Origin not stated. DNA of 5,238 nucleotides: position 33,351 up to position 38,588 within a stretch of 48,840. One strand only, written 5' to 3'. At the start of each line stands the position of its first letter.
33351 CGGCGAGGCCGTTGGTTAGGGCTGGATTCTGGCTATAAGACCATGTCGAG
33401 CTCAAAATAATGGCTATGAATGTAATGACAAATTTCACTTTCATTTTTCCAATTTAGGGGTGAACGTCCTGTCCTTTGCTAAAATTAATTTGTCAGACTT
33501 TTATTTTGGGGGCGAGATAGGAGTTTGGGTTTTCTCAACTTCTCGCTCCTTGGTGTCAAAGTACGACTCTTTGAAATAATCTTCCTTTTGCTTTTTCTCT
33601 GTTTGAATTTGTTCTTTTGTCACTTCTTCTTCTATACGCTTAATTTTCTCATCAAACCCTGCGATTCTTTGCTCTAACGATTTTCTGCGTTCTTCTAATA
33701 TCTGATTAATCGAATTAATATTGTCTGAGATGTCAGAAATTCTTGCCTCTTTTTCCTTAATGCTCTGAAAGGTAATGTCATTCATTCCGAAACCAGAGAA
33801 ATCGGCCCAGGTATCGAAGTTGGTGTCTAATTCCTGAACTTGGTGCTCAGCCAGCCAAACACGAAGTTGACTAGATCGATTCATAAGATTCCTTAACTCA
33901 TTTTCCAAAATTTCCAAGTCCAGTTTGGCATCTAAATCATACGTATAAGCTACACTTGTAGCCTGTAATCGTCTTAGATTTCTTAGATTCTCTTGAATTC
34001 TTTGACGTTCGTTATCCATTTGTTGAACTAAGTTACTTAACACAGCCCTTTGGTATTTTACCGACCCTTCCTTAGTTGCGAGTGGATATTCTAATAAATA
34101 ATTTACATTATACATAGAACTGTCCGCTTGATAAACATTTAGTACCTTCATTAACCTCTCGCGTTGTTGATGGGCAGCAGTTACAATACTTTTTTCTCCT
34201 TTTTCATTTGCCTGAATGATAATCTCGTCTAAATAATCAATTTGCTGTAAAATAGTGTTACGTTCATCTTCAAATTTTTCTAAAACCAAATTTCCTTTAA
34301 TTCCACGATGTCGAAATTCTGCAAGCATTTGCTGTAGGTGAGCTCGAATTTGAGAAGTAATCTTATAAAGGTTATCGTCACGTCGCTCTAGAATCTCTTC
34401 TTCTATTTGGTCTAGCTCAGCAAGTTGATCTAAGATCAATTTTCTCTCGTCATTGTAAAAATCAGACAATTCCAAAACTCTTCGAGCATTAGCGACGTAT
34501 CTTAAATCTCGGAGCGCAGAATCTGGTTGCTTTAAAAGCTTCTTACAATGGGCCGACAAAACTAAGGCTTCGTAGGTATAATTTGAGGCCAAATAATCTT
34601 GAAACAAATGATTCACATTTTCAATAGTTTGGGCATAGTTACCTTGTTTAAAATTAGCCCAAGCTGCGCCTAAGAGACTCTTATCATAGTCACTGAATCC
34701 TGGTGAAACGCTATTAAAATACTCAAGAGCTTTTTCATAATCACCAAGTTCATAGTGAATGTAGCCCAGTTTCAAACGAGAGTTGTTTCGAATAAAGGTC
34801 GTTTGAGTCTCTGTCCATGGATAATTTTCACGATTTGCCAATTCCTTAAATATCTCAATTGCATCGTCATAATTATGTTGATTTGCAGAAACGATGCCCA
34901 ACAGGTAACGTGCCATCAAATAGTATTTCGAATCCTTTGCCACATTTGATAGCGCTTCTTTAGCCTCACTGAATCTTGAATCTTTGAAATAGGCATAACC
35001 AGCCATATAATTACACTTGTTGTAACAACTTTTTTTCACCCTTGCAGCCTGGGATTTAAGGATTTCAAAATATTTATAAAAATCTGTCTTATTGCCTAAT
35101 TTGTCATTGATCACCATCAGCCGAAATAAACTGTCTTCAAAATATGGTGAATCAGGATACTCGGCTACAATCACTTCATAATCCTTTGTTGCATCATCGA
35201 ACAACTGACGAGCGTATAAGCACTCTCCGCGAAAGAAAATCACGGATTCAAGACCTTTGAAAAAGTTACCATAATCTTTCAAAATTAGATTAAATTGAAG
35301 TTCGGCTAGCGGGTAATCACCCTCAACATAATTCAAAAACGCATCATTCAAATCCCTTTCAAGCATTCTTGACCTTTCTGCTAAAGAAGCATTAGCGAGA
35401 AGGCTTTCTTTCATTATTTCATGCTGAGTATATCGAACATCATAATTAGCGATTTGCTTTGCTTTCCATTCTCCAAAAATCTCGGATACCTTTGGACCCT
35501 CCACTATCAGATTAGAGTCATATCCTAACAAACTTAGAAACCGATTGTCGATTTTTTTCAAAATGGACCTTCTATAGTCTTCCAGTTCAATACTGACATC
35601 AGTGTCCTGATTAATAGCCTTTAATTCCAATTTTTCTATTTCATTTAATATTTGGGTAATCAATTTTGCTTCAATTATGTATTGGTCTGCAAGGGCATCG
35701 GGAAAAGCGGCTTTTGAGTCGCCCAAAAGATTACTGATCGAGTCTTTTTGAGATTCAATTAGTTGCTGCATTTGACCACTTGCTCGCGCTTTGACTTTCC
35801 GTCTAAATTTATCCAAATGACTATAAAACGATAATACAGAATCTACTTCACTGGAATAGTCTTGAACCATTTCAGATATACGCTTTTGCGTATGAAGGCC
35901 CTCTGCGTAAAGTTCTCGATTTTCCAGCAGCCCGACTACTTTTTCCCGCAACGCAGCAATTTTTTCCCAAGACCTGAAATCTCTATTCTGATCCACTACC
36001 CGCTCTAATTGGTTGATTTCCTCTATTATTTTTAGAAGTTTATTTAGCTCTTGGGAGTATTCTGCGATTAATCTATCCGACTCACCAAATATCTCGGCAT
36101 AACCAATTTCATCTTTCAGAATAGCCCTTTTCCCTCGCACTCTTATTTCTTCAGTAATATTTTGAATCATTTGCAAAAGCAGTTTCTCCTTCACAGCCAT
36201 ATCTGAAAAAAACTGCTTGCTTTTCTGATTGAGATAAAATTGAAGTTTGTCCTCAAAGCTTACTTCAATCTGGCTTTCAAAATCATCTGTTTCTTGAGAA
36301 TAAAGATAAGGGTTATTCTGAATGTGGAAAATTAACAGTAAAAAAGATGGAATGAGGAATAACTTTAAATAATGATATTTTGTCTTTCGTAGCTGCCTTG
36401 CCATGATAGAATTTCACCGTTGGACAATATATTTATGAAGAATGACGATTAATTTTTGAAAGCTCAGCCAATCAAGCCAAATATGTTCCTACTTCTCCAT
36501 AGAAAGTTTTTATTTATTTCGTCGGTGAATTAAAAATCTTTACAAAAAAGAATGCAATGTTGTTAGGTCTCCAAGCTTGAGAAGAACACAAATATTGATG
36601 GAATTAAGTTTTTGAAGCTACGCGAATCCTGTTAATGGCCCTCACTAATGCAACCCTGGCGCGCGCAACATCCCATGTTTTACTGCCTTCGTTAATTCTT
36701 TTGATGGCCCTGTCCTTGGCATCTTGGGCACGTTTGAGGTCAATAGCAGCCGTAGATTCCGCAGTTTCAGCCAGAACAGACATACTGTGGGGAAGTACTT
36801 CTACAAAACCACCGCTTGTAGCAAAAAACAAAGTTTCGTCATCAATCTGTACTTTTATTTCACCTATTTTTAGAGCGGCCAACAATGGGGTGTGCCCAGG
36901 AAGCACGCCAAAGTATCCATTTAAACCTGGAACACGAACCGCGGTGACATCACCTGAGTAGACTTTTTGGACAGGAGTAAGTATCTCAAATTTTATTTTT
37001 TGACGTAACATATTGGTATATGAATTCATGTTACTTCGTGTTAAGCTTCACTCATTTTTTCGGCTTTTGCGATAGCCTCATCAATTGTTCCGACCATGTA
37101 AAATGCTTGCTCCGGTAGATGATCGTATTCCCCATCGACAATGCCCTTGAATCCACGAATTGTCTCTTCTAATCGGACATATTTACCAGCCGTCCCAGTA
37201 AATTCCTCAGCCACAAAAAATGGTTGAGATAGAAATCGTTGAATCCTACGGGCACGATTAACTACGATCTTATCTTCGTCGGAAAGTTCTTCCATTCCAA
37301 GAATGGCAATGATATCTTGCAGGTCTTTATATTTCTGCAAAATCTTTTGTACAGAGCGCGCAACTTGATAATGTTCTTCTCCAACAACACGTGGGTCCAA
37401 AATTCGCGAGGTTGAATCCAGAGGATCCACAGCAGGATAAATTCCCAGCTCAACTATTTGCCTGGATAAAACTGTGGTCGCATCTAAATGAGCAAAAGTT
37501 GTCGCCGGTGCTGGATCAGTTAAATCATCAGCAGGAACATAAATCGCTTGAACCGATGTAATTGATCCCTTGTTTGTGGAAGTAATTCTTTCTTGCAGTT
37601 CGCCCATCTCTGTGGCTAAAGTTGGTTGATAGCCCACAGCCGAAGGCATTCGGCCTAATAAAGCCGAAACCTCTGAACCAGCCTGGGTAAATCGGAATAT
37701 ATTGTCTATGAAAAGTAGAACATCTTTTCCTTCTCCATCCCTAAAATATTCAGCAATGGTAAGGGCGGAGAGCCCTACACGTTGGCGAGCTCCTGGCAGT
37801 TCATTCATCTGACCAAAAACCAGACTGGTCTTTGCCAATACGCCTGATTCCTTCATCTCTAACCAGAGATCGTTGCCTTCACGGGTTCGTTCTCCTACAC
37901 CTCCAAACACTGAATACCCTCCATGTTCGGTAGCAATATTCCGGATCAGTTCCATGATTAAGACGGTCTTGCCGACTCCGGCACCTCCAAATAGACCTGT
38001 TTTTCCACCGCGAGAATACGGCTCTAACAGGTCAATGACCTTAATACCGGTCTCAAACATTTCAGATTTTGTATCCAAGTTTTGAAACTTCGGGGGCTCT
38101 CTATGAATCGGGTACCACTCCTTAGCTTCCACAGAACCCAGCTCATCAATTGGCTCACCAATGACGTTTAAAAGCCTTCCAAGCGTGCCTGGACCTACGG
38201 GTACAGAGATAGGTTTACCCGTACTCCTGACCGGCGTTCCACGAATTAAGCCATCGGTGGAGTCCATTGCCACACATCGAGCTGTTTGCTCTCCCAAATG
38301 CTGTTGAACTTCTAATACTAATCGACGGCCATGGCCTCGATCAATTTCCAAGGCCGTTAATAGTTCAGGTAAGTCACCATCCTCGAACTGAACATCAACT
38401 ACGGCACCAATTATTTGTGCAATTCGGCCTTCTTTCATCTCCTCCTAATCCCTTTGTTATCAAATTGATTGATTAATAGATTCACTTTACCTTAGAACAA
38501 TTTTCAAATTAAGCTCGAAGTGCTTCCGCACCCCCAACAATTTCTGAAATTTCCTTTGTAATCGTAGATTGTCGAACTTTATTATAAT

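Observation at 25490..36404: ExbB + two ExbD + AgmX-type TonB-like protein behind two giant TPR/coiled-coil proteins: an Agl/Glt-'core'-like envelope machine of unknown function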

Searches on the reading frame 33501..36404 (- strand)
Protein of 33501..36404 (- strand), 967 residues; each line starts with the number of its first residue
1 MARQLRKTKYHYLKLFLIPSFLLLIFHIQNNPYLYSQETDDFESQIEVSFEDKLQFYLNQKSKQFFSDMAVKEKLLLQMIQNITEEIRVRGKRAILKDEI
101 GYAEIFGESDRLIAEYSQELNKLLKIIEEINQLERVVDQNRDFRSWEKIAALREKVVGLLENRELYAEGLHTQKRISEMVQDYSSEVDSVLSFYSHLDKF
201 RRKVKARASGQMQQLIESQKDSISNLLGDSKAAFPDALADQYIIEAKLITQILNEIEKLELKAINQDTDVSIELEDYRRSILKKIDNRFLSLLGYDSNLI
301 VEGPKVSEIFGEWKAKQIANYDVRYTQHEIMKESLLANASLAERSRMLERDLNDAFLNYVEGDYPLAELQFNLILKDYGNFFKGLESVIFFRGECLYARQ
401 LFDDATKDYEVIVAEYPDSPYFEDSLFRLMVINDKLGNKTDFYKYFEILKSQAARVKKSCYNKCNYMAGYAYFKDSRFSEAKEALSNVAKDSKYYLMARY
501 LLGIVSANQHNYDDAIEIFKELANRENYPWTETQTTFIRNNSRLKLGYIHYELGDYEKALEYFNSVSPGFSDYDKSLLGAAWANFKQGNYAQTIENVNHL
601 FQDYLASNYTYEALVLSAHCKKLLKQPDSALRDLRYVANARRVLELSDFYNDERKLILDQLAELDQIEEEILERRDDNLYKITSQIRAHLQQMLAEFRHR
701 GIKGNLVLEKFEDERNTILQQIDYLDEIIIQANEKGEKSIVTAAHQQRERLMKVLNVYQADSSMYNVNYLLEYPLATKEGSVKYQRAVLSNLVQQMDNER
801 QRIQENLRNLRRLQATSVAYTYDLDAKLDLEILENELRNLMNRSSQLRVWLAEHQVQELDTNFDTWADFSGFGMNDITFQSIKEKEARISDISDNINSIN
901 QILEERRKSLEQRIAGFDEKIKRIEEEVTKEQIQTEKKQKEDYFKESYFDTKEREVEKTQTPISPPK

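Call 5: search_protein_families(library=pfam, proteins=[window:33501-36404:-], max_evalue=0.01)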
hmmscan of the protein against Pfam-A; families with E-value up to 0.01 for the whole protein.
window:33501-36404:- (967 aa): 11 families
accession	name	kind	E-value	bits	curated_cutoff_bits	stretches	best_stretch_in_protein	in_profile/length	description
PF13432.12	TPR_16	-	2e-13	50.9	32.7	1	466-524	1-60/65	Tetratricopeptide repeat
PF13174.12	TPR_6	-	2.8e-13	50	26.3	0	543-566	3-26/33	Tetratricopeptide repeat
PF07719.23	TPR_2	-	1.8e-10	40.5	27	1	545-564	6-25/34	Tetratricopeptide repeat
PF14559.12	TPR_19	-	1.4e-08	35.3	25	0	473-525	2-54/68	Tetratricopeptide repeat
PF00515.34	TPR_1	-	1.5e-07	31.3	27.8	1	546-564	7-25/34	Tetratricopeptide repeat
PF12895.13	ANAPC3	-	1.3e-06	29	27.2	1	465-521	26-81/82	Anaphase-promoting complex, cyclosome, subunit 3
PF13428.12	TPR_14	-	8.8e-06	26.4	23.5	0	543-565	4-26/44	Tetratricopeptide repeat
PF13424.12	TPR_12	-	4.7e-05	23.9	30.1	0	544-570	7-33/77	Tetratricopeptide repeat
PF13525.12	YfiO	-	5.9e-05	23.4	25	1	377-438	79-142/203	Outer membrane lipoprotein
PF13181.12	TPR_8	-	0.00038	20.8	25.7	0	544-564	5-25/34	Tetratricopeptide repeat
PF23300.3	HEAT_Nup120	-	0.00072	19.9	29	0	547-584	33-79/170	Nucleoporin Nup120, HEAT repeats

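Call 6: search_protein_families(library=ncbifam, proteins=[window:33501-36404:-], max_evalue=0.01)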
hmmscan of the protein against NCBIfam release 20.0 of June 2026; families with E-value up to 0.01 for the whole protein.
window:33501-36404:- (967 aa): 7 families
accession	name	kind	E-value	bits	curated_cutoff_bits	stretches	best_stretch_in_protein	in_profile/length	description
NF033756.1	gliding_GltC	equivalog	1.2e-17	64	450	1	350-618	119-403/622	adventurous gliding motility protein GltC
TIGR02795.1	tol_pal_ybgF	equivalog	2.9e-16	60.1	90.1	2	353-448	7-101/119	tol-pal system protein YbgF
TIGR02917.1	PEP_TPR_lipo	equivalog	5.8e-10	37.7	312.2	2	465-600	230-355/899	XrtA/PEP-CTERM system TPR-repeat protein PrsT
NF040959.1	MamA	equivalog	1.3e-07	31.3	200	1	424-521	72-164/204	magnetosome protein MamA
TIGR03302.1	OM_YfiO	subfamily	5.5e-07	29.3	81.4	1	503-563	40-93/239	outer membrane protein assembly factor BamD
TIGR02552.1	LcrH_SycD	equivalog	0.0026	17.5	104.8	0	545-639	23-114/136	SycD/LcrH family type III secretion system chaperone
NF007051.0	PRK09505.1-1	equivalog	0.0096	13.9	864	0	165-232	611-677/686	alpha-amylase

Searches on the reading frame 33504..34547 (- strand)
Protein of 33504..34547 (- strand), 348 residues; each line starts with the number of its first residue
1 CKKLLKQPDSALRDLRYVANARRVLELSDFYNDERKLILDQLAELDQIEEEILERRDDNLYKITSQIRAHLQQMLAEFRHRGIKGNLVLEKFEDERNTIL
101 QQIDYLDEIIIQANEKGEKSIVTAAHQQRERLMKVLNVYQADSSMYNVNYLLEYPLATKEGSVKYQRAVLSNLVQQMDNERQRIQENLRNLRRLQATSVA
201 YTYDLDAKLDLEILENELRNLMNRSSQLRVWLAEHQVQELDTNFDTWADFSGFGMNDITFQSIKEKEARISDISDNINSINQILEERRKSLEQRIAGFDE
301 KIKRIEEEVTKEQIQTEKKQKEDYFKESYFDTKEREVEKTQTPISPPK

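Call 26: search_protein_families(library=ncbifam, proteins=[window:33504-34547:-], max_evalue=10)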
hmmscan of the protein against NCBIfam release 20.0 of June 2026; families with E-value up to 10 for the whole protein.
seq(348 aa): 5 families
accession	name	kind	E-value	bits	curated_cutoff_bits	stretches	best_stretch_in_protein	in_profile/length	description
TIGR02978.1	phageshock_pspC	equivalog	0.53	10.2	104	1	284-319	82-117/121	envelope stress response membrane protein PspC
TIGR02467.1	CbiE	equivalog_domain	0.95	8.9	92.9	1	6-56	14-64/204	precorrin-6y C5,15-methyltransferase (decarboxylating) subunit CbiE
TIGR03930.1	WXG100_ESAT6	subfamily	1.7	8.9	44.85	1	163-196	2-35/90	WXG100 family type VII secretion target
NF047368.1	collar_FlbB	equivalog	6.4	6.5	110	1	260-308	73-121/193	periplasmic-type flagellar collar protein FlbB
NF004434.0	PRK05771.3-3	equivalog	7.9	4.8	777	1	153-320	81-252/686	V-type ATP synthase subunit I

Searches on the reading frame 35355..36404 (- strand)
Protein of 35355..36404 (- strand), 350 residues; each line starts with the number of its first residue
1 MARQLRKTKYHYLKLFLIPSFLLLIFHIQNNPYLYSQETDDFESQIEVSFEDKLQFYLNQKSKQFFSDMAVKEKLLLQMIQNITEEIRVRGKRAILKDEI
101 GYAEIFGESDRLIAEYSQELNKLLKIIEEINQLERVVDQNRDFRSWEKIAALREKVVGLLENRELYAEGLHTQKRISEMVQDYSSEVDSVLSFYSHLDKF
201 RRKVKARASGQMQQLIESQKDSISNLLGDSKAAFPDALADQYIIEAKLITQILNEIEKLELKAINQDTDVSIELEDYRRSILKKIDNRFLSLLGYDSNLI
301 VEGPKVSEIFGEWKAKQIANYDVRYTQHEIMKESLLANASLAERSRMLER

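Call 26: search_protein_families(library=ncbifam, proteins=[window:35355-36404:-], max_evalue=10)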
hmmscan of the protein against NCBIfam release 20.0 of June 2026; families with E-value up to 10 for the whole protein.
seq(350 aa): 3 families
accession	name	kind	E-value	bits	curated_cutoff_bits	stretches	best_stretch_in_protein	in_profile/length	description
NF007051.0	PRK09505.1-1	equivalog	0.0027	15.8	864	1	165-232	611-677/686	alpha-amylase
NF004804.0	PRK06153.1-3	equivalog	0.0088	15.1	340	1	178-233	111-166/401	hypothetical protein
NF010209.0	PRK13676.1-1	equivalog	2.2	9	130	1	126-219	5-90/113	YlbF/YmcA family competence regulator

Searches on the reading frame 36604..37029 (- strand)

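Call 8: search_protein_families(library=pfam, proteins=[window:36604-37029:-], max_evalue=0.001)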
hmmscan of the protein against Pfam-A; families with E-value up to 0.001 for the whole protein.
window:36604-37029:- (141 aa): 2 families
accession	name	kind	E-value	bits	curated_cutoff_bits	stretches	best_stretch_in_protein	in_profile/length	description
PF02823.21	ATP-synt_DE_N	-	2.7e-25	88.6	27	1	12-90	1-80/80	ATP synthase, Delta/Epsilon chain, beta-sandwich domain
PF00401.25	ATP-synt_DE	-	1.3e-11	44.9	24.6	1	96-138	3-46/47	ATP synthase, Delta/Epsilon chain, long alpha-helix domain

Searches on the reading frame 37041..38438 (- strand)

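Call 8: search_protein_families(library=pfam, proteins=[window:37041-38438:-], max_evalue=0.001)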
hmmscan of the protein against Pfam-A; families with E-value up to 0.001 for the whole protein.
window:37041-38438:- (465 aa): 3 families
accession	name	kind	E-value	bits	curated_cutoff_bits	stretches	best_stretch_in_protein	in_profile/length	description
PF00006.31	ATP-synt_ab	-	3.9e-71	239.5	29.5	1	131-344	1-213/213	ATP synthase alpha/beta family, nucleotide-binding domain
PF02874.29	ATP-synt_ab_N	-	8.4e-20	71.5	20.9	1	6-74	1-69/69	ATP synthase alpha/beta family, beta-barrel domain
PF22919.1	ATP-synt_VA_C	-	1e-18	67.7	24.7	1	350-439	6-98/101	C-terminal domain of V and A type ATP synthase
